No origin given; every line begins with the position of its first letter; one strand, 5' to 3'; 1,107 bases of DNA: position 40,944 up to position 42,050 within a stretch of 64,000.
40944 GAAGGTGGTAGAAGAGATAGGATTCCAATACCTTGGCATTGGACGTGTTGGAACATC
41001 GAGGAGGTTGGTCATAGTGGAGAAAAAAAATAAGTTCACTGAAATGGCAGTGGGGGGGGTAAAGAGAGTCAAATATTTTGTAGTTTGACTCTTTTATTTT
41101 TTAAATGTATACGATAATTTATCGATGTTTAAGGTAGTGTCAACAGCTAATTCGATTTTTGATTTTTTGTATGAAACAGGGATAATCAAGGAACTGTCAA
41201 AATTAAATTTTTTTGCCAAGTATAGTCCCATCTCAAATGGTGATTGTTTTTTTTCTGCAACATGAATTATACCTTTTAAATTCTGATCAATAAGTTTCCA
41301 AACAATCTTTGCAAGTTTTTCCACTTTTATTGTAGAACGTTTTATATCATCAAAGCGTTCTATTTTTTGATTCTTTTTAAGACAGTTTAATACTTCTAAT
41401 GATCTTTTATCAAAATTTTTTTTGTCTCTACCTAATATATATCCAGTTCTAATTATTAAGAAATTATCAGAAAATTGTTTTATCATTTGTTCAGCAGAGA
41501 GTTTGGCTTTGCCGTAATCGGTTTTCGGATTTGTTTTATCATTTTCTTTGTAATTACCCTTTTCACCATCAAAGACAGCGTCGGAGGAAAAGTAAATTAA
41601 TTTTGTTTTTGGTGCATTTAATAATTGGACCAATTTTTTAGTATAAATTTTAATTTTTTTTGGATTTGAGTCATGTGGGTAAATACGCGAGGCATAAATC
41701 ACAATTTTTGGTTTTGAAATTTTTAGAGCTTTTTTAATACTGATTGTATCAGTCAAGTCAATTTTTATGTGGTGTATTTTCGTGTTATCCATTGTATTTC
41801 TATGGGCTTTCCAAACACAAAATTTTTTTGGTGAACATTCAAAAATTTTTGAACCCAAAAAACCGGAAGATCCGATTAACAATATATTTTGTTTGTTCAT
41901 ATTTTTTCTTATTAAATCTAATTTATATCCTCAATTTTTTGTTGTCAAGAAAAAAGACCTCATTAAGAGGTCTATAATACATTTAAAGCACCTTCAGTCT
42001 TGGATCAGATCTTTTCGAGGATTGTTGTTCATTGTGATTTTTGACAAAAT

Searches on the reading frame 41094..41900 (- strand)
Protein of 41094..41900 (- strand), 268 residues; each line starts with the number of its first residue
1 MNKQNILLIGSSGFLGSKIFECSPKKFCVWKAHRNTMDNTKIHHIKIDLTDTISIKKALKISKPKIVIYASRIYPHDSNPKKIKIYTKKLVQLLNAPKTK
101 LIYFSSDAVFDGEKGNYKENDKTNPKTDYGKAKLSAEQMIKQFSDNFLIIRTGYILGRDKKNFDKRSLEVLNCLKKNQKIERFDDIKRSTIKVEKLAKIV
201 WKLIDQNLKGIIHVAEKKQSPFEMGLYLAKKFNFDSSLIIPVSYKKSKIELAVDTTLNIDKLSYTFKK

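Call 71: search_protein_families(library=pfam, proteins=[window:41094-41900:-], max_evalue=0.0001)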
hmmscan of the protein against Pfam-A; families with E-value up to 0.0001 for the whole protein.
window:41094-41900:- (268 aa): 5 families
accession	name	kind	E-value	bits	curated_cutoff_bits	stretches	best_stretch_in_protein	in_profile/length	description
PF04321.23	RmlD_sub_bind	-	9.7e-32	110.6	27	1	5-247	2-246/287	RmlD substrate binding domain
PF01370.27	Epimerase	-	4.2e-15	56.3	20.9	1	6-206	1-227/240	NAD dependent epimerase/dehydratase family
PF16363.11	GDP_Man_Dehyd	-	5.2e-06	26.6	27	1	35-156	47-180/332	GDP-mannose 4,6 dehydratase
PF07993.18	NAD_binding_4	-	6.4e-05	22.7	20.1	0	87-160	116-212/258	Male sterility protein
PF13460.12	NAD_binding_10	-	8e-05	23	27.2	0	38-162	37-153/184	NAD(P)H-binding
